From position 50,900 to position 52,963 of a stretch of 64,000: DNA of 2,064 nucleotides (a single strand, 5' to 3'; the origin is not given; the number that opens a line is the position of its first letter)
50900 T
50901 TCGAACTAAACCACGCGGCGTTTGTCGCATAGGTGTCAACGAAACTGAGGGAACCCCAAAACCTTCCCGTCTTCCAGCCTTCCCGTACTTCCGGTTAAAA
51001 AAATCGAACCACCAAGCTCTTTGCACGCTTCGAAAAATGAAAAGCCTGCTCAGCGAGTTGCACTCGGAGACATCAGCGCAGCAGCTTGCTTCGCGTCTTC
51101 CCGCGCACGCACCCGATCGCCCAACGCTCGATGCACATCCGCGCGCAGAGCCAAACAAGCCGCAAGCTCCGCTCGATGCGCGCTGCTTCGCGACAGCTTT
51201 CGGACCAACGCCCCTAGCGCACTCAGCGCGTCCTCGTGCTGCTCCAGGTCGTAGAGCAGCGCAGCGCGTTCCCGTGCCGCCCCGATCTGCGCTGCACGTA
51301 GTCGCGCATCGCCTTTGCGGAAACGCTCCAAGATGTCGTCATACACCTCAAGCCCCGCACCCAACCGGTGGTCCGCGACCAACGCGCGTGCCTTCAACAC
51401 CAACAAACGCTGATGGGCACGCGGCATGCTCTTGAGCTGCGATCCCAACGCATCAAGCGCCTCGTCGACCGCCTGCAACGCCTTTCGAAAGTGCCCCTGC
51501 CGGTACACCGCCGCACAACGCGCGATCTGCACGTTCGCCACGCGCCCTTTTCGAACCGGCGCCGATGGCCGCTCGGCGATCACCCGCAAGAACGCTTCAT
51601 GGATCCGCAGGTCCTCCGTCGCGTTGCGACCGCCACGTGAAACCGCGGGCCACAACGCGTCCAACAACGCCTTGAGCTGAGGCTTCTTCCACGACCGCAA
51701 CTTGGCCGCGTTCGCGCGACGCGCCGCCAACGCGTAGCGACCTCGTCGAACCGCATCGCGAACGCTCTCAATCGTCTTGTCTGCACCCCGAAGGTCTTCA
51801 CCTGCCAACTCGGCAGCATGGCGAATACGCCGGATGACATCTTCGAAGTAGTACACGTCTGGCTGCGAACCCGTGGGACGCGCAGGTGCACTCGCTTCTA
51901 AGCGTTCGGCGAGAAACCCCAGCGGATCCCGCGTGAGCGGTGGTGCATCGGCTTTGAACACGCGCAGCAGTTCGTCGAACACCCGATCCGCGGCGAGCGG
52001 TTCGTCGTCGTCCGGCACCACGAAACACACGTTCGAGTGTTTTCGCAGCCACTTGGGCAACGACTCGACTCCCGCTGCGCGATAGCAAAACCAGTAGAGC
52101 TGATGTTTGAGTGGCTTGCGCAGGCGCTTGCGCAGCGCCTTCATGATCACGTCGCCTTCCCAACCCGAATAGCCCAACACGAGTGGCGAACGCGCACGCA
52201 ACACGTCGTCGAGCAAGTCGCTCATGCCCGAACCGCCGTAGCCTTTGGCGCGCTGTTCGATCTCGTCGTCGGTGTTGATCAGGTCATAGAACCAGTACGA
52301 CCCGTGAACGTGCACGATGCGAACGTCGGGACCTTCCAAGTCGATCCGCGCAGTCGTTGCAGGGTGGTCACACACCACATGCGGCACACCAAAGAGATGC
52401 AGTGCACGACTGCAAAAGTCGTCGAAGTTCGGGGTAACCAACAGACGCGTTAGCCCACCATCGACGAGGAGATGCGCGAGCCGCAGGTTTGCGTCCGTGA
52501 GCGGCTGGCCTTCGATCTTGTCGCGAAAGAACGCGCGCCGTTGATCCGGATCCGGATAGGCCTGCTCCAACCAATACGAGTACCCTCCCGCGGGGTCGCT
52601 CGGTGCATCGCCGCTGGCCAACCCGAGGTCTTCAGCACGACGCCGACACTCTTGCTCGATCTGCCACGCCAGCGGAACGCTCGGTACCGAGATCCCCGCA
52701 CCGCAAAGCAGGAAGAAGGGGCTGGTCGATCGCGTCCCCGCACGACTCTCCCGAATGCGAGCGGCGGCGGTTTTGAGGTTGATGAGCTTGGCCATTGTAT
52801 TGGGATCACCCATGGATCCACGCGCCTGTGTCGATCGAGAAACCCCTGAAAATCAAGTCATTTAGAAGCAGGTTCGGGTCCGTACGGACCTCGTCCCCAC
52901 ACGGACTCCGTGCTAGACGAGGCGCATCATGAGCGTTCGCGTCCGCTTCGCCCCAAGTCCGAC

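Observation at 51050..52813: Stand-alone SIR2_2-like protein with a C-terminal helical (TPR-like) domain beside an IS element: candidate single-gene anti-phage/abortive-infection module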

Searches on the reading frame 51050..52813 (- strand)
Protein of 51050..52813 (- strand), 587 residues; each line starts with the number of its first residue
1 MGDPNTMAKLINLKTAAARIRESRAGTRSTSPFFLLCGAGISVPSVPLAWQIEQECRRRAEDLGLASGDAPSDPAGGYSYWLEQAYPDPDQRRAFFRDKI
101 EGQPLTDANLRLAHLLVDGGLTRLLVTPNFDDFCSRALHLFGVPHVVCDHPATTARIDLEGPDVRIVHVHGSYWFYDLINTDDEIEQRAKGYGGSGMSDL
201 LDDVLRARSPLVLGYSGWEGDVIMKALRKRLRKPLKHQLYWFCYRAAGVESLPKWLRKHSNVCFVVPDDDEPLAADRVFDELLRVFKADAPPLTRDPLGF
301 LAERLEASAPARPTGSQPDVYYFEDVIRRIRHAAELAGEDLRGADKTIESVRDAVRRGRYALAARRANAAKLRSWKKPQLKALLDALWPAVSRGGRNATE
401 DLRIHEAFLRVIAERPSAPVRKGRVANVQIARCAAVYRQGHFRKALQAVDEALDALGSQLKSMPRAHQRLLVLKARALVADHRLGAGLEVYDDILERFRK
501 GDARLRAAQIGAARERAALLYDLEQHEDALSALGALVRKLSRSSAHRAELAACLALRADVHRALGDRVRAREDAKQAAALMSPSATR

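Call 3: search_protein_families(library=pfam, proteins=[window:51050-52813:-], max_evalue=1)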
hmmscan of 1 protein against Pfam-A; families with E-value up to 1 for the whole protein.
window:51050-52813:- (587 aa): 3 families
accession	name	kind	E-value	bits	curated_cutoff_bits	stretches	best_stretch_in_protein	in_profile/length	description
PF13289.12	SIR2_2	-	1.9e-11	44.7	24.5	1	124-259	2-136/141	SIR2-like domain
PF07719.23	TPR_2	-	0.054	14.1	27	1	551-580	1-30/34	Tetratricopeptide repeat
PF04183.18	IucA_IucC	-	0.16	12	25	1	481-554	165-234/239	IucA / IucC family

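Call 4: search_protein_families(library=padloc, proteins=[window:51050-52813:-], max_evalue=1)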
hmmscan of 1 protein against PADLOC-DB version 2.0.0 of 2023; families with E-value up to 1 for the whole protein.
window:51050-52813:- (587 aa): 8 families
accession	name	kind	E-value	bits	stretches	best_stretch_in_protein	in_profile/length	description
PDLC02384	pAgo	-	5.8e-20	69.1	1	75-263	90-275/1030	-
PDLC02419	Aga_SIR2-PNTD1-PNTD2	-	8.5e-16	55.8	1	77-248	76-245/558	Class I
PDLC02401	Aga_SIR2-PNTD1-PNTD2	-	2.2e-15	54.5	1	75-247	47-217/524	Class I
PDLC02420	Aga_SIR2-PNTD1-PNTD2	-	2.1e-13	47.5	1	77-243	88-250/1010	Class I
PDLC05061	PDC-S65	-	1.8e-11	42.1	1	34-248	34-259/592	-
PDLC05060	PDC-S65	-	1.4e-08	32.1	1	106-248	32-166/503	-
PDLC02402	Aga_SIR2-PNTD1-PNTD2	-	4.2e-08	29.8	1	78-256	82-259/876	Class I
PDLC04080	SIR2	-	0.048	10.8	1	212-270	272-328/347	-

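Call 5: search_protein_families(library=ncbifam, proteins=[window:51050-52813:-], max_evalue=1)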
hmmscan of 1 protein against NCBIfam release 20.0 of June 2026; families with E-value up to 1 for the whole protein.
window:51050-52813:- (587 aa): 0 families

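Call 6: find_homologous_proteins(query=window:51050-52813:-)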
Query window:51050-52813:- (587 aa): 349 proteins with E <= 0.001 among 8000 candidates; the best 120 are listed.
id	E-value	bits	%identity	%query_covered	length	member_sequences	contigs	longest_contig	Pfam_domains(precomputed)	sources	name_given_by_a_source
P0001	0.0e+0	1309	100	100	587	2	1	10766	PF13289.13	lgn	-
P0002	0.0e+0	1122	86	99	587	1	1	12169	PF13289.13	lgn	-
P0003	0.0e+0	1121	85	99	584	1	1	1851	PF13289.13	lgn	-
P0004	0.0e+0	1078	83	98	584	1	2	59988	PF13289.13,PF13424.13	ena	-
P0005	4.0e-270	916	87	81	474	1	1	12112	PF13289.13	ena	-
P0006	8.7e-241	819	66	98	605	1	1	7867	PF13289.13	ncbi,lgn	ncbi:MAG: SIR2 family protein [Myxococcota bacterium]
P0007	3.8e-235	800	62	97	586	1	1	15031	PF13289.13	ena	-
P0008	2.7e-232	791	65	96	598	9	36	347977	PF13289.13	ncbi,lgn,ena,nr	ncbi:MAG TPA: SIR2 family protein [Polyangiaceae bacterium LLY-WYZ-15_(1-7)]|nr:SIR2 family protein 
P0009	1.2e-228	779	65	96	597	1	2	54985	PF13289.13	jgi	-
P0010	9.3e-214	730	62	95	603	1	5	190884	PF13289.13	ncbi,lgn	-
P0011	3.9e-206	705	60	97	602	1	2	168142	PF13289.13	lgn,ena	-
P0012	2.1e-205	702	59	97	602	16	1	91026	PF13289.13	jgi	jgi:hypothetical protein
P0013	6.5e-205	701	60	94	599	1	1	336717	PF13289.13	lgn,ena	-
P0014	1.5e-204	699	59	97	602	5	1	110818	PF13289.13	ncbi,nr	ncbi:MAG: SIR2 family protein [Sandaracinus sp.]|nr:SIR2 family protein [Sandaracinus sp.]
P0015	1.7e-203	696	59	98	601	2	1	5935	PF13289.13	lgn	-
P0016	9.7e-201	687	60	97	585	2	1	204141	PF13289.13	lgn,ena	-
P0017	5.6e-193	661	58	96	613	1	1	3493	PF13289.13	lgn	-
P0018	9.3e-193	660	56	98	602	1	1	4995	PF13289.13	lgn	-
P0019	2.4e-189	649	58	90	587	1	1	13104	PF13289.13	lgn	-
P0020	2.6e-189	649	57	96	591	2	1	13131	PF13289.13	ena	-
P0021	7.5e-189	647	55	98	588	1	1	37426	PF13289.13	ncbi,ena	-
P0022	9.6e-189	647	56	96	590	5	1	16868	PF13289.13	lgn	-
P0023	1.1e-185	637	55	97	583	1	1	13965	PF13289.13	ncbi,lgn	-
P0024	5.3e-182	625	56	95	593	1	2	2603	PF13289.13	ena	-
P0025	2.6e-180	619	57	90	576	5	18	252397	PF13289.13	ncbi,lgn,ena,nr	ncbi:MAG: hypothetical protein CMN30_32085 [Sandaracinus sp.]|nr:hypothetical protein [Sandaracinus 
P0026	6.2e-180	618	57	86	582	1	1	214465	PF13289.13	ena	-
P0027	7.0e-179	615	54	95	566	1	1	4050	PF13289.13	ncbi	-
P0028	5.0e-176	605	53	98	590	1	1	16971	PF13289.13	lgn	-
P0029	3.1e-165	570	51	97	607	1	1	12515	PF13289.13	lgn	-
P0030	1.2e-162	561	59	80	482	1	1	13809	PF13289.13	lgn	-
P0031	2.6e-158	547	58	80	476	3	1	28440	PF13289.13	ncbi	ncbi:MAG: SIR2 family protein [Polyangiales bacterium]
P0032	2.5e-154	534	56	80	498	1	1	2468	PF13289.13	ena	-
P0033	5.1e-152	526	48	94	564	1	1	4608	PF13289.13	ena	-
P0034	2.2e-109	385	39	83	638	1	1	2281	PF13289.13,PF00515.35,PF13424.13,PF13432.13,PF07719.24,PF13174.13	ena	-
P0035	1.2e-105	373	36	84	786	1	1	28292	PF13289.13,PF00515.35,PF13424.13,PF13432.13,PF13428.13,PF12644.13,PF13181.13,PF28600.1,PF07719.24,PF13174.13,PF13374.13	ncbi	-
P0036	1.2e-105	373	37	89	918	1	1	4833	PF14559.13,PF13289.13,PF13428.13,PF13174.13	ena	-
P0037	4.3e-105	371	38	95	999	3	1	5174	PF13431.13,PF13428.13,PF12644.13,PF13374.13,PF13289.13,PF00515.35,PF13424.13,PF13432.13,PF13181.13,PF12968.14,PF07719.24,PF13174.13,PF20308.5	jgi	jgi:tetratricopeptide (TPR) repeat protein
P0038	2.1e-104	369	37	91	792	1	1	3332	PF14559.13,PF13431.13,PF13289.13,PF00515.35,PF13424.13,PF13432.13,PF28526.1,PF12644.13,PF13181.13,PF07719.24,PF13174.13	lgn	-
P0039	3.0e-104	368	37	91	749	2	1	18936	PF13289.13,PF00515.35,PF13424.13,PF13432.13,PF13181.13,PF07719.24,PF13174.13,PF13374.13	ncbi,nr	ncbi:MAG TPA: tetratricopeptide repeat protein [Pyrinomonadaceae bacterium]|nr:tetratricopeptide rep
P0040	6.8e-104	367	35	91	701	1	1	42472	PF13289.13,PF00515.35,PF13432.13,PF18766.8,PF13428.13,PF07719.24,PF13174.13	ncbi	-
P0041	2.1e-103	365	37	94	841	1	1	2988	PF13289.13,PF00515.35,PF13424.13,PF13432.13,PF13428.13,PF12644.13,PF13181.13,PF13174.13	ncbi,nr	ncbi:MAG: hypothetical protein ILNGONEN_02143 [Syntrophorhabdaceae bacterium]|nr:hypothetical protei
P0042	3.2e-103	365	34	95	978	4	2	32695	PF12862.14,PF13289.13,PF00515.35,PF13424.13,PF13432.13,PF13428.13,PF13181.13,PF07719.24,PF13174.13,PF13374.13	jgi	jgi:tetratricopeptide (TPR) repeat protein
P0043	4.5e-103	364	35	91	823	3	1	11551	PF12862.14,PF13246.13,PF13428.13,PF13374.13,PF13289.13,PF20766.3,PF00515.35,PF13424.13,PF13432.13,PF13181.13,PF07719.24,PF13174.13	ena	-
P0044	5.1e-103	364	38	86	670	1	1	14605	PF13289.13,PF13181.13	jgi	-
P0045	9.7e-103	363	38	95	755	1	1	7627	PF13289.13,PF00515.35,PF13424.13,PF13181.13,PF07719.24,PF13174.13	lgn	-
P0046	1.1e-102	363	36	95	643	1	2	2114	PF13289.13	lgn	-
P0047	1.8e-102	362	39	76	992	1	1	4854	PF13431.13,PF09976.16,PF23914.2,PF13414.13,PF13176.13,PF13428.13,PF13374.13,PF14559.13,PF13289.13,PF00515.35,PF12895.14,PF13424.13,PF21033.5,PF13432.13,PF13181.13,PF14561.13,PF07719.24,PF13174.13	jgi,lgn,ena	-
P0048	1.0e-101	360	38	83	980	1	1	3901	PF13431.13,PF23914.2,PF25062.2,PF13414.13,PF13176.13,PF13428.13,PF13374.13,PF07721.21,PF14559.13,PF13371.13,PF13289.13,PF00515.35,PF13424.13,PF13432.13,PF13181.13,PF07719.24,PF13174.13,PF20308.5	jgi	jgi:tetratricopeptide (TPR) repeat protein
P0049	2.8e-101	358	36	96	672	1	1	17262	PF13289.13,PF00515.35,PF13424.13,PF13432.13,PF13181.13,PF07719.24,PF13174.13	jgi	jgi:tetratricopeptide (TPR) repeat protein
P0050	6.0e-101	357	34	98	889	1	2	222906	PF13414.13,PF13289.13,PF00515.35,PF13424.13,PF13432.13,PF13428.13,PF13181.13,PF07719.24,PF13174.13,PF13374.13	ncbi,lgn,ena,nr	ncbi:MAG TPA: tetratricopeptide repeat protein [Blastocatellia bacterium]|nr:tetratricopeptide repea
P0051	1.1e-100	356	36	91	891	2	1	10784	PF14559.13,PF13289.13,PF00515.35,PF13424.13,PF13432.13,PF13428.13,PF13181.13,PF07719.24,PF13174.13,PF20308.5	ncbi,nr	ncbi:MAG TPA: tetratricopeptide repeat protein [Pyrinomonadaceae bacterium]|nr:tetratricopeptide rep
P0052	1.6e-100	356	37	90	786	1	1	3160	PF13289.13,PF00515.35,PF13424.13,PF13432.13,PF13428.13,PF13181.13,PF12968.14,PF07719.24,PF13174.13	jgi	jgi:tetratricopeptide (TPR) repeat protein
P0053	3.3e-100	355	44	67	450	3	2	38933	PF13289.13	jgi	jgi:hypothetical protein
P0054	3.4e-100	355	36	96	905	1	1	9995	PF13431.13,PF13176.13,PF13428.13,PF13374.13,PF07721.21,PF13289.13,PF00515.35,PF13424.13,PF13432.13,PF13181.13,PF12968.14,PF07719.24,PF13174.13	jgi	jgi:tetratricopeptide (TPR) repeat protein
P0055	3.6e-100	355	37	91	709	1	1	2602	PF13289.13,PF00515.35,PF13424.13,PF13432.13,PF13181.13,PF07719.24,PF13174.13,PF13374.13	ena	-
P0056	3.8e-100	355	36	87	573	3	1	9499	PF13289.13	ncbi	-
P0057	4.4e-100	354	39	76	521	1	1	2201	PF13289.13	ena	-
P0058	6.2e-100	354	39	83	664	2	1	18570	PF13289.13,PF13181.13,PF13174.13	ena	-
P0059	6.5e-100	354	35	91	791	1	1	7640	PF13289.13,PF00515.35,PF13424.13,PF13432.13,PF13428.13,PF13181.13,PF07719.24,PF13174.13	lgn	-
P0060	1.5e-99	353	34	92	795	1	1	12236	PF13289.13,PF13424.13,PF13432.13,PF13174.13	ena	-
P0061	8.6e-99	350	35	92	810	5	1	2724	PF12583.15,PF13289.13,PF00515.35,PF13424.13,PF13432.13,PF13428.13,PF13181.13,PF07719.24,PF13174.13,PF13374.13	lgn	-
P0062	8.7e-99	350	36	89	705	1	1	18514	PF13289.13,PF00515.35,PF13424.13,PF13432.13,PF13428.13,PF13181.13,PF07719.24,PF13174.13,PF13374.13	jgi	jgi:tetratricopeptide (TPR) repeat protein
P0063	9.3e-99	350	41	83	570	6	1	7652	PF13289.13,PF13181.13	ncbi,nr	ncbi:MAG: SIR2 family protein, partial [candidate division KSB1 bacterium]|nr:SIR2 family protein [c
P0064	1.5e-98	349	37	90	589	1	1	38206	PF13289.13,PF00515.35,PF13181.13,PF13174.13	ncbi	ncbi:MAG: SIR2 family protein, partial [Bryobacteraceae bacterium]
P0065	1.8e-98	349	51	44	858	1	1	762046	PF13289.13,PF00515.35,PF13424.13,PF13432.13,PF13428.13,PF13181.13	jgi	jgi:tetratricopeptide (TPR) repeat protein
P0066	3.2e-98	348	35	95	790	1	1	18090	PF12583.15,PF10579.15,PF13176.13,PF13428.13,PF12644.13,PF13374.13,PF13289.13,PF00515.35,PF13424.13,PF13432.13,PF13181.13,PF07719.24,PF13174.13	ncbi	-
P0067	4.4e-98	348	36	85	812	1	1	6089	PF13431.13,PF13289.13,PF00515.35,PF13424.13,PF13432.13,PF13428.13,PF13181.13,PF07719.24,PF13174.13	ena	-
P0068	8.5e-98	347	36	92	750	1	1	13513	PF13289.13,PF00515.35,PF13424.13,PF13432.13,PF13428.13,PF13181.13,PF07719.24,PF13174.13,PF13374.13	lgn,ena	-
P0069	9.3e-98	347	36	91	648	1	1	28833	PF13289.13,PF00515.35,PF13424.13,PF13181.13,PF07719.24,PF13174.13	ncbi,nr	ncbi:MAG: SIR2 family protein [Acidobacteriia bacterium]|nr:SIR2 family protein [Terriglobia bacteri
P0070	1.0e-97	347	36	91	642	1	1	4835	PF13289.13,PF00515.35,PF13424.13,PF13432.13,PF13181.13,PF07719.24,PF13174.13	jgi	jgi:tetratricopeptide (TPR) repeat protein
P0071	1.2e-97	346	35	93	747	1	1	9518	PF13289.13,PF10579.15,PF00515.35,PF13424.13,PF13176.13,PF13432.13,PF13428.13,PF13181.13,PF07719.24,PF13174.13,PF13374.13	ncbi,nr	ncbi:MAG TPA: SIR2 family protein [Pyrinomonadaceae bacterium]|nr:SIR2 family protein [Pyrinomonadac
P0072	1.5e-97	346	37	83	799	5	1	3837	PF13289.13,PF00515.35,PF13424.13,PF13432.13,PF13428.13,PF13181.13,PF07719.24,PF13174.13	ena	-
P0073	1.6e-97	346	36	91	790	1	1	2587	PF14559.13,PF13289.13,PF00515.35,PF13424.13,PF13432.13,PF13428.13,PF13181.13,PF07719.24,PF13174.13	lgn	-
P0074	1.7e-97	346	37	91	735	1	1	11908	PF13289.13,PF13181.13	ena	-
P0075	1.7e-97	346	36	95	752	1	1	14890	PF13289.13,PF00515.35,PF13424.13,PF13432.13,PF13428.13,PF13181.13,PF07719.24,PF13174.13,PF13374.13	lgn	-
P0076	5.5e-97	344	38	92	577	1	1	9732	PF13289.13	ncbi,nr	ncbi:MAG: SIR2 family protein, partial [Bryobacterales bacterium]|nr:SIR2 family protein [Bryobacter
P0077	5.6e-97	344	35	91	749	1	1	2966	PF13289.13,PF00515.35,PF13424.13,PF13428.13,PF13181.13,PF07719.24,PF13174.13,PF13374.13,PF20308.5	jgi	-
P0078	5.7e-97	344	37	87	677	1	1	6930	PF13289.13,PF00515.35,PF13424.13,PF13432.13,PF13428.13,PF13181.13,PF07719.24,PF13174.13,PF13374.13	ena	-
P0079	6.2e-97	344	37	95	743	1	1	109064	PF13289.13,PF00515.35,PF21973.3,PF13424.13,PF13432.13,PF13181.13,PF07719.24,PF13174.13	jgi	jgi:tetratricopeptide (TPR) repeat protein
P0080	6.4e-97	344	35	90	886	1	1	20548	PF13289.13,PF00515.35,PF13424.13,PF13432.13,PF13181.13,PF07719.24,PF13174.13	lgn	-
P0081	6.5e-97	344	37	95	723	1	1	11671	PF13289.13,PF00515.35,PF13424.13,PF13432.13,PF13428.13,PF07719.24,PF13174.13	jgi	jgi:tetratricopeptide (TPR) repeat protein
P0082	7.1e-97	344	34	92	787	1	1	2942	PF09853.15,PF13289.13,PF00515.35,PF13424.13,PF13432.13,PF13428.13,PF13181.13,PF07719.24,PF13174.13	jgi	-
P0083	7.2e-97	344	35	93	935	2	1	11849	PF13289.13,PF13424.13,PF13432.13,PF13181.13,PF07719.24,PF13174.13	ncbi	-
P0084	7.6e-97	344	34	96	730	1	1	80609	PF13289.13,PF00515.35,PF13424.13,PF13181.13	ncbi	-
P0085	8.0e-97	344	37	91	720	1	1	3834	PF13289.13,PF00515.35,PF13424.13,PF13432.13,PF13181.13,PF07719.24,PF13174.13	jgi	jgi:tetratricopeptide (TPR) repeat protein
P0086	8.7e-97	344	36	96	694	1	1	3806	PF13289.13,PF00515.35,PF13424.13,PF07719.24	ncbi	-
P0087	1.2e-96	343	34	90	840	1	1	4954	PF10579.15,PF13428.13,PF12644.13,PF13374.13,PF13289.13,PF00515.35,PF13424.13,PF13432.13,PF13181.13,PF07719.24,PF13174.13,PF20308.5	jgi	jgi:tetratricopeptide (TPR) repeat protein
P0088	1.2e-96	343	39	76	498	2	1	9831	PF13289.13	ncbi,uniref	ncbi:MAG TPA: SIR2 family protein, partial [Candidatus Wunengus californicus]|uniref:SIR2 family pro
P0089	1.3e-96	343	40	69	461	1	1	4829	PF13289.13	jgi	-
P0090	1.3e-96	343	37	84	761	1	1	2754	PF13289.13,PF00515.35,PF13424.13,PF13176.13,PF13432.13,PF13428.13,PF13181.13,PF07719.24,PF13174.13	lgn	-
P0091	1.4e-96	343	37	96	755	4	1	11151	PF13289.13,PF00515.35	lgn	-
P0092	1.9e-96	342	35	91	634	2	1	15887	PF13289.13,PF13174.13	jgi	jgi:tetratricopeptide (TPR) repeat protein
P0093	2.2e-96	342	36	86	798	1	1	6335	PF13289.13,PF13424.13,PF13432.13,PF13428.13,PF07719.24,PF13174.13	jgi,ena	-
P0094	2.2e-96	342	39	77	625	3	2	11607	PF13289.13,PF00515.35,PF13424.13,PF07719.24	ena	-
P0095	2.8e-96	342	37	94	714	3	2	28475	PF13289.13,PF00515.35,PF13428.13,PF07719.24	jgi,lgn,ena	-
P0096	7.7e-96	340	36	89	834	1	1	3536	PF13289.13,PF00515.35,PF13424.13,PF13181.13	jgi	jgi:tetratricopeptide (TPR) repeat protein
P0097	7.8e-96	340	35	96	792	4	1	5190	PF13289.13,PF00515.35,PF13424.13,PF13176.13,PF13432.13,PF13181.13,PF07719.24,PF13174.13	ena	-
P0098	8.0e-96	340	35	90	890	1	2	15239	PF13289.13,PF00515.35,PF13424.13,PF13432.13,PF13428.13,PF13181.13,PF07719.24,PF13174.13,PF13374.13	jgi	jgi:tetratricopeptide (TPR) repeat protein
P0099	9.9e-96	340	35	97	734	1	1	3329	PF13431.13,PF13289.13,PF00515.35,PF13424.13,PF13432.13,PF13428.13,PF13181.13,PF07719.24,PF13174.13,PF13374.13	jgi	jgi:tetratricopeptide (TPR) repeat protein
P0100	1.0e-95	340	36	92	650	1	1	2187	PF13289.13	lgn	-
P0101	1.4e-95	340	37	91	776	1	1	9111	PF13289.13,PF00515.35,PF13424.13,PF13432.13,PF13428.13,PF13181.13,PF07719.24,PF13174.13,PF13374.13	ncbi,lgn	-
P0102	1.5e-95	339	36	95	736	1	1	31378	PF13289.13,PF00515.35,PF13424.13,PF13432.13,PF22564.3,PF13428.13,PF12644.13,PF13181.13,PF07719.24,PF13174.13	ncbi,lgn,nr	ncbi:MAG TPA: tetratricopeptide repeat protein [Candidatus Angelobacter sp.]|nr:tetratricopeptide re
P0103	1.5e-95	339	35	96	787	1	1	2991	PF13289.13,PF00515.35,PF13424.13,PF13176.13,PF13432.13,PF13181.13,PF07719.24,PF13174.13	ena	-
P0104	2.2e-95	339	35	91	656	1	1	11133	PF13289.13,PF00515.35,PF13424.13,PF13181.13,PF13374.13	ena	-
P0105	2.9e-95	339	50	44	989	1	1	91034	PF13431.13,PF13289.13,PF10579.15,PF00515.35,PF13424.13,PF13432.13,PF13428.13,PF13181.13,PF07719.24,PF13174.13,PF13374.13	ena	-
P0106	4.9e-95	338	39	70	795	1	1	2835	PF13289.13,PF00515.35,PF13424.13,PF13432.13,PF13428.13,PF13181.13,PF07719.24,PF13174.13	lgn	-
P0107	7.5e-95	337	37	90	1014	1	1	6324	PF13289.13,PF00515.35,PF13424.13,PF07719.24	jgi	jgi:tetratricopeptide (TPR) repeat protein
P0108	1.0e-94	337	35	96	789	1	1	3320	PF13289.13,PF00515.35,PF13424.13,PF13176.13,PF13432.13,PF13181.13,PF07719.24,PF13174.13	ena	-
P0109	1.5e-94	336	34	94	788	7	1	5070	PF13289.13,PF00515.35,PF13424.13,PF13432.13,PF13428.13,PF13181.13,PF07719.24,PF13174.13,PF13374.13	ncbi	-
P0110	2.0e-94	336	37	83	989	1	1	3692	PF13431.13,PF23914.2,PF13414.13,PF13176.13,PF13428.13,PF13374.13,PF14559.13,PF13289.13,PF00515.35,PF12895.14,PF13424.13,PF13432.13,PF13181.13,PF07719.24,PF13174.13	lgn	-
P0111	2.1e-94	336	34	96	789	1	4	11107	PF13289.13,PF00515.35,PF13424.13,PF13176.13,PF13432.13,PF13181.13,PF07719.24,PF13174.13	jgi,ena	-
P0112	2.1e-94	336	34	96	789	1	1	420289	PF13289.13,PF00515.35,PF13424.13,PF13176.13,PF13432.13,PF13181.13,PF07719.24,PF13174.13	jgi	jgi:tetratricopeptide (TPR) repeat protein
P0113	2.4e-94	336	36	93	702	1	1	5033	PF13289.13,PF00515.35,PF13424.13,PF13432.13,PF13428.13,PF13181.13,PF07719.24,PF13174.13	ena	-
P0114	3.7e-94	335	38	95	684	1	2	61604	PF13289.13,PF00515.35,PF13424.13,PF13432.13,PF13428.13,PF13181.13,PF07719.24,PF13174.13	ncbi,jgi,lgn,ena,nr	ncbi:MAG TPA: tetratricopeptide repeat protein [Terriglobia bacterium]|nr:tetratricopeptide repeat p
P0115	3.9e-94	335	39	70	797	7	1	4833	PF13289.13,PF00515.35,PF13424.13,PF13432.13,PF13428.13,PF13181.13,PF07719.24,PF13174.13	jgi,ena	-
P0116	4.0e-94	335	37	87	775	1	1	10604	PF13431.13,PF13428.13,PF08376.16,PF13289.13,PF23221.2,PF00515.35,PF13424.13,PF13432.13,PF13181.13,PF07719.24,PF13174.13,PF20308.5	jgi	jgi:tetratricopeptide (TPR) repeat protein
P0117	4.1e-94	335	35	91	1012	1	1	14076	PF13431.13,PF13289.13,PF21545.4,PF00515.35,PF13424.13,PF13432.13,PF12644.13,PF13181.13,PF07719.24,PF13174.13,PF13374.13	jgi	jgi:tetratricopeptide (TPR) repeat protein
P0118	4.8e-94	335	35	96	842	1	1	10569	PF13289.13,PF00515.35,PF13424.13,PF13432.13,PF13181.13,PF13174.13,PF13374.13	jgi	-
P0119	7.1e-94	334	37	92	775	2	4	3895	PF13289.13,PF13424.13,PF13432.13,PF13428.13,PF13181.13,PF13174.13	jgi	jgi:tetratricopeptide (TPR) repeat protein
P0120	8.9e-94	334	35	94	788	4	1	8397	PF13289.13,PF00515.35,PF13424.13,PF13432.13,PF13181.13,PF07719.24,PF13174.13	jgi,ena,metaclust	metaclust:\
